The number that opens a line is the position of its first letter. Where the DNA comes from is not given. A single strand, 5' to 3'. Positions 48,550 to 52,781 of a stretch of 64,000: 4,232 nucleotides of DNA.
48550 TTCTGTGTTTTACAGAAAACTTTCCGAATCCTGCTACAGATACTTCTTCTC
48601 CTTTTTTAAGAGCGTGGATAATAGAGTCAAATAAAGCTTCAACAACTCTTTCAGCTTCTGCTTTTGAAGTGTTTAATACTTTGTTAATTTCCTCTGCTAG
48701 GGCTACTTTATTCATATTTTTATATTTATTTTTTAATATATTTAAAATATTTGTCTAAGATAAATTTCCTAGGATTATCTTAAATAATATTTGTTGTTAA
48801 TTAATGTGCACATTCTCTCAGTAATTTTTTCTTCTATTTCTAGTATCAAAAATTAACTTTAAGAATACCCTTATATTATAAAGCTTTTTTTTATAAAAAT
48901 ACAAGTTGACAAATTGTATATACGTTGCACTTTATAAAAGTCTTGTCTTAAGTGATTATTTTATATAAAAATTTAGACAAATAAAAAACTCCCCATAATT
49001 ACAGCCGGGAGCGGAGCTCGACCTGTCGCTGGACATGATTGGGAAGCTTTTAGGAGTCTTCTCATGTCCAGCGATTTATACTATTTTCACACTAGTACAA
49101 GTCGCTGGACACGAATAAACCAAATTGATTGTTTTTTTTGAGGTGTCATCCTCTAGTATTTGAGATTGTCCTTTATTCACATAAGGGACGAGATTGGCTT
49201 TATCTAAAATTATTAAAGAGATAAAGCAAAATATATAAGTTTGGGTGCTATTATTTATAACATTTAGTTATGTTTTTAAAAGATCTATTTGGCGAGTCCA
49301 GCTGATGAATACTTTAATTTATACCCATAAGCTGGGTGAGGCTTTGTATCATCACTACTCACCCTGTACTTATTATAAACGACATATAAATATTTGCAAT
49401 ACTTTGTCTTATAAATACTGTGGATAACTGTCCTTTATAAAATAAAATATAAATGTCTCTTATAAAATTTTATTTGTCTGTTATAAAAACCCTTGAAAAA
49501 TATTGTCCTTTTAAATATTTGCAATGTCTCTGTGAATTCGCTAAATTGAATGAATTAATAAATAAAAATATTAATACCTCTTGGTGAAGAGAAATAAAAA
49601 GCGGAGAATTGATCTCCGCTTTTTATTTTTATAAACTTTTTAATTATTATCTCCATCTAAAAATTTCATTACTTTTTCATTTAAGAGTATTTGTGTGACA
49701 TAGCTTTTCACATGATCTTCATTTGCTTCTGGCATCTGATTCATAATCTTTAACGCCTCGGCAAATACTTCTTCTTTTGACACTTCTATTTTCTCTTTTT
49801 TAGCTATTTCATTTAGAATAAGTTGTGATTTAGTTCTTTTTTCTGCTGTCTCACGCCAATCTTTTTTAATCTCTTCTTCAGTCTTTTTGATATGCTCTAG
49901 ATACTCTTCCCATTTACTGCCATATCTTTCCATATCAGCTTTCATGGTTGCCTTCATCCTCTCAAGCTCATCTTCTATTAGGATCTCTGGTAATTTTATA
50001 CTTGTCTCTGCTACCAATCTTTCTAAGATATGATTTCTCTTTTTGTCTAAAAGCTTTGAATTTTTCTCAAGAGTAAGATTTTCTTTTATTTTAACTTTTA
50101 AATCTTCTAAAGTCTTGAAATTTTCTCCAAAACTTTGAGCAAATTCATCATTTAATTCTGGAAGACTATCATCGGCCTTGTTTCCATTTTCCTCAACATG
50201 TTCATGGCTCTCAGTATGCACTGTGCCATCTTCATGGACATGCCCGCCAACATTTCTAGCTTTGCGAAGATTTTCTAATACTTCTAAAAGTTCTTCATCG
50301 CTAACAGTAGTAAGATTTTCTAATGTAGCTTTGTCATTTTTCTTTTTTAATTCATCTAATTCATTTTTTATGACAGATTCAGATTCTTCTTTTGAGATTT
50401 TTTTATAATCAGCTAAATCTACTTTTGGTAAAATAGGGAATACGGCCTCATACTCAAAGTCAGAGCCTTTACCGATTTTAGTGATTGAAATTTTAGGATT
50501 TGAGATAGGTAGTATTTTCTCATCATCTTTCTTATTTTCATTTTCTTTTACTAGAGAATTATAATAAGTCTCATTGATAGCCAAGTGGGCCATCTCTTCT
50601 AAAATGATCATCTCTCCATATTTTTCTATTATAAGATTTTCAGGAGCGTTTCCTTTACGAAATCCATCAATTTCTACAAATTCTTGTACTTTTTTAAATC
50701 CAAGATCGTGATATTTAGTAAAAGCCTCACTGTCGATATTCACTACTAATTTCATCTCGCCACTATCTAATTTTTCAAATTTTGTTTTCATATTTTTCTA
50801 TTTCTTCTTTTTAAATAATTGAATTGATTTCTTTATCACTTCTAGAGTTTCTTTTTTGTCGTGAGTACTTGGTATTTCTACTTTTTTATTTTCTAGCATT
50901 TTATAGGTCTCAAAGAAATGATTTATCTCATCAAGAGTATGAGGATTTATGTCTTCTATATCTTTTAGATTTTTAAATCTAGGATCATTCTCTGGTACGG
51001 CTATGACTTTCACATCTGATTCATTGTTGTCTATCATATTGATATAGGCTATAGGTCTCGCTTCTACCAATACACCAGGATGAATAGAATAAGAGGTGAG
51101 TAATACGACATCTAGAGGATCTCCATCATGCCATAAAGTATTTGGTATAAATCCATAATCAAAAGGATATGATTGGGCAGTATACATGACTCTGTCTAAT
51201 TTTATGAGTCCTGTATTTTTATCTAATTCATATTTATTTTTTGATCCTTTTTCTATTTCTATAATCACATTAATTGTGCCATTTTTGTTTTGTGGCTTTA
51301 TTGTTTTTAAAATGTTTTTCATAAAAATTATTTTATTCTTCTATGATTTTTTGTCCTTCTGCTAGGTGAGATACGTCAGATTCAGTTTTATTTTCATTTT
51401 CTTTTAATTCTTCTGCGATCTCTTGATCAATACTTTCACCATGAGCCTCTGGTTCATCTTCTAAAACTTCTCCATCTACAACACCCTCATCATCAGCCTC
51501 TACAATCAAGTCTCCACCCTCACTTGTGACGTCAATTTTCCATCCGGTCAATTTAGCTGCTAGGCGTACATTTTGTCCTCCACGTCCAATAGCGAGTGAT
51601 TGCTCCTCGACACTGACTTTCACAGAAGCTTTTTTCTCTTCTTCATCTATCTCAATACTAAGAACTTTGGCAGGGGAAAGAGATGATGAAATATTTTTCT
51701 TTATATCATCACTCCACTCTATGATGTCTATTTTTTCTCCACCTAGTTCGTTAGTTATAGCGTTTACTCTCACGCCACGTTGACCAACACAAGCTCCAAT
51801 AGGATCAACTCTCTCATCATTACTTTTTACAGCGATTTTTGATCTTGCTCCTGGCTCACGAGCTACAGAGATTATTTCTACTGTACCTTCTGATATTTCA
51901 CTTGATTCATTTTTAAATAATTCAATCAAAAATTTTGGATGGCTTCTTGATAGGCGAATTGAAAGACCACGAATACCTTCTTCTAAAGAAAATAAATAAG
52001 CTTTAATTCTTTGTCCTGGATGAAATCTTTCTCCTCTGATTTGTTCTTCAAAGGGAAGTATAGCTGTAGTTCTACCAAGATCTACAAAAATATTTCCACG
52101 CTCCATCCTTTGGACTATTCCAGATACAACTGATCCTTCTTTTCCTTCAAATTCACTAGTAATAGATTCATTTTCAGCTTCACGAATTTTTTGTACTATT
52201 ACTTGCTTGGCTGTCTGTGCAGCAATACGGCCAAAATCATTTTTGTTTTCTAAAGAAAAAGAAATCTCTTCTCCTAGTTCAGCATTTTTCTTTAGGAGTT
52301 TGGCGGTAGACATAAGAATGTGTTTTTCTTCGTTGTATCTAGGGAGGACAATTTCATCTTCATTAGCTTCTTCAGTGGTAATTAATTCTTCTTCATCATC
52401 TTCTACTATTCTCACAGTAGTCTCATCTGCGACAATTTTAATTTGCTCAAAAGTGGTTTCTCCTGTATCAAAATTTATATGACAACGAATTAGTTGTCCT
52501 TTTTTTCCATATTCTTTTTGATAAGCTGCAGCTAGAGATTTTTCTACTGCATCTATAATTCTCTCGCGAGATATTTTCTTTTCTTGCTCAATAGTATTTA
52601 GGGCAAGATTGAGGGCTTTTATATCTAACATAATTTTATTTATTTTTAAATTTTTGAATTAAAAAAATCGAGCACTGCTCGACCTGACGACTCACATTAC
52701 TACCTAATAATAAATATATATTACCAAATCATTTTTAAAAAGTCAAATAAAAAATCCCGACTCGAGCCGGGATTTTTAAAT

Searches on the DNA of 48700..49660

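Call 16: search_rna_families(source=window, start=48700, end=49660, threshold=evalue, max_evalue=1, show_alignments=2)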
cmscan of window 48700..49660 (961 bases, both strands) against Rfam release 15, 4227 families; matches with E-value up to 1: 13.
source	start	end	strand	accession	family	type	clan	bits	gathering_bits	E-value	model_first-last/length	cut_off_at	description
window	49558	49631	+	RF03162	TD-2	Gene; sRNA;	CL00124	31.8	48.7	0.012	1-98/98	no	TD-2 RNA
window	49596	49660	+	RF02379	csRNA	Gene; sRNA;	-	31.2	57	0.059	1-68/93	3'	Cia-dependent small RNA csRNA1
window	49589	49656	-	RF02029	sraA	Gene; sRNA;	-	29.2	56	0.03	1-95/95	no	sraA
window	49589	49660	-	RF03162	TD-2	Gene; sRNA;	CL00124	28.2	48.7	0.07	1-98/98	no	TD-2 RNA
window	49550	49631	+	RF02029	sraA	Gene; sRNA;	-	25.7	56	0.17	1-95/95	no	sraA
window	49594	49657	-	RF02057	STnc40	Gene; sRNA;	-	21.9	45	0.43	1-70/70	no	Salmonella enterica sRNA STnc40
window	49534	49624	+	RF04184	BTnc060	Gene; sRNA;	-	21.9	228.9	0.69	1-213/213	no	Bacteroides sRNA BTnc060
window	49585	49648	+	RF02591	Spy1786666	Gene; sRNA;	-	21.1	64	0.26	1-87/87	no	S. pyogenes small RNA 1786666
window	49576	49651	+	RF00885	MIR821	Gene; miRNA;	-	19.7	249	0.39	1-275/275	no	MIR821 microRNA precursor family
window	49546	49634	+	RF02058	STnc400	Gene;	-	19.1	80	0.74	1-125/125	no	Gammaproteobacterial sRNA STnc400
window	49573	49651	-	RF00885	MIR821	Gene; miRNA;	-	18.5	249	0.7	1-275/275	no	MIR821 microRNA precursor family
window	49593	49634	-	RF00125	IS128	Gene; sRNA;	-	17.4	80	0.68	157-198/209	no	IS128 RNA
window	49593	49660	-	RF00166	PrrB_RsmZ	Gene; sRNA;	CL00106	16.4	44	0.31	66-133/133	5'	PrrB/RsmZ RNA family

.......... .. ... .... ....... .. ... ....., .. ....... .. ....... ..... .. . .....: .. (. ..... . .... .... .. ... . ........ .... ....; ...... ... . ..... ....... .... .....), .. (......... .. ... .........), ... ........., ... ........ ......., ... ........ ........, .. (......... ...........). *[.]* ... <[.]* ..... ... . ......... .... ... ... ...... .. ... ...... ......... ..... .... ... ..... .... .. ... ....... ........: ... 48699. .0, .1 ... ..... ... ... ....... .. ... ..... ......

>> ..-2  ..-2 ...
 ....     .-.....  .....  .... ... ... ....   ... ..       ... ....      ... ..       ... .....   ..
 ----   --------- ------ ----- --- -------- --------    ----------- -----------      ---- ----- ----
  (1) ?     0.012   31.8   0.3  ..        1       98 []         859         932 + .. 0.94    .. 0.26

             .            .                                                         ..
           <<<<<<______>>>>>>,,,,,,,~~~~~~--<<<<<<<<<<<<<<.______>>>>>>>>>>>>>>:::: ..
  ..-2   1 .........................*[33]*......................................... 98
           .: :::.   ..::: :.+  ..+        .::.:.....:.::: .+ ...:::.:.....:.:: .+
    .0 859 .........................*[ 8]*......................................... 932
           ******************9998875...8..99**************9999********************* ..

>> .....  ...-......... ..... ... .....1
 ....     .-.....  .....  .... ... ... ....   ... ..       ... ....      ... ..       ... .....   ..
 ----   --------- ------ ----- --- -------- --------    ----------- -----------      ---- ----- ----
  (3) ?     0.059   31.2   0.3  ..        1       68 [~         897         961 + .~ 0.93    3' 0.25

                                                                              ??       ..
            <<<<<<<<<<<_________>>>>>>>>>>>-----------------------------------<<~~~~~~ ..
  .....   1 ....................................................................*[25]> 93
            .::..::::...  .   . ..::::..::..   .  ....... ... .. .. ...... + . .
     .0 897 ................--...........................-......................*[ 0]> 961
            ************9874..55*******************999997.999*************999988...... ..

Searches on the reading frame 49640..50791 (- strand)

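Call 10: search_protein_families(library=pfam, proteins=[window:49640-50791:-], max_evalue=0.01)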
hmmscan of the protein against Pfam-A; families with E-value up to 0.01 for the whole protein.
window:49640-50791:- (383 aa): 2 families
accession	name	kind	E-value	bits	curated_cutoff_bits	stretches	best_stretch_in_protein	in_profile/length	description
PF05698.19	Trigger_C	-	3.6e-28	99.1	22.7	1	227-376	1-158/162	Bacterial trigger factor protein (TF) C-terminus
PF05697.18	Trigger_N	-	2e-25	90.2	22.2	1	1-145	1-137/144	Bacterial trigger factor protein (TF)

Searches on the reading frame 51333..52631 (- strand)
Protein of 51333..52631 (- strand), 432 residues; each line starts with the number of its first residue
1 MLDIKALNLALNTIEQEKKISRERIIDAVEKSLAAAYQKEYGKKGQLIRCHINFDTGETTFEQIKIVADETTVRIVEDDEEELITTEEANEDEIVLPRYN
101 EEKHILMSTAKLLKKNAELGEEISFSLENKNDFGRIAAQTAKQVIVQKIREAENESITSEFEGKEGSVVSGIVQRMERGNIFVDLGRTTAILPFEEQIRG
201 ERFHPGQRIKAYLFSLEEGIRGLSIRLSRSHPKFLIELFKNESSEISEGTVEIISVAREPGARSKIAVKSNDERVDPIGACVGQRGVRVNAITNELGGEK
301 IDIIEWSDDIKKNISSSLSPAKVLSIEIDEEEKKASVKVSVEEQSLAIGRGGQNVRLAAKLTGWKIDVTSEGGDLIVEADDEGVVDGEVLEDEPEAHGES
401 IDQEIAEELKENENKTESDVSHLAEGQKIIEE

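Call 10: search_protein_families(library=pfam, proteins=[window:51333-52631:-], max_evalue=0.01)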
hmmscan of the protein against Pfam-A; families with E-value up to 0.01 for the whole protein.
window:51333-52631:- (432 aa): 5 families
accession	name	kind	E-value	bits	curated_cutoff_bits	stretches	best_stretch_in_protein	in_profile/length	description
PF13184.12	KH_5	-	1.3e-28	99.3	27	1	260-328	1-69/69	NusA-like KH domain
PF08529.16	NusA_N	-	1e-26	93.9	23.8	1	9-155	4-119/119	NusA N-terminal domain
PF00575.29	S1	-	2.7e-07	31.3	22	1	164-224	3-70/74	S1 RNA binding domain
PF23095.1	KH_NusA_C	-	0.00026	21.4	34.2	1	337-368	3-34/59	Transcription termination/antitermination protein NusA, KH domain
PF07650.23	KH_2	-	0.006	16.8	22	1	312-363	4-55/78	KH domain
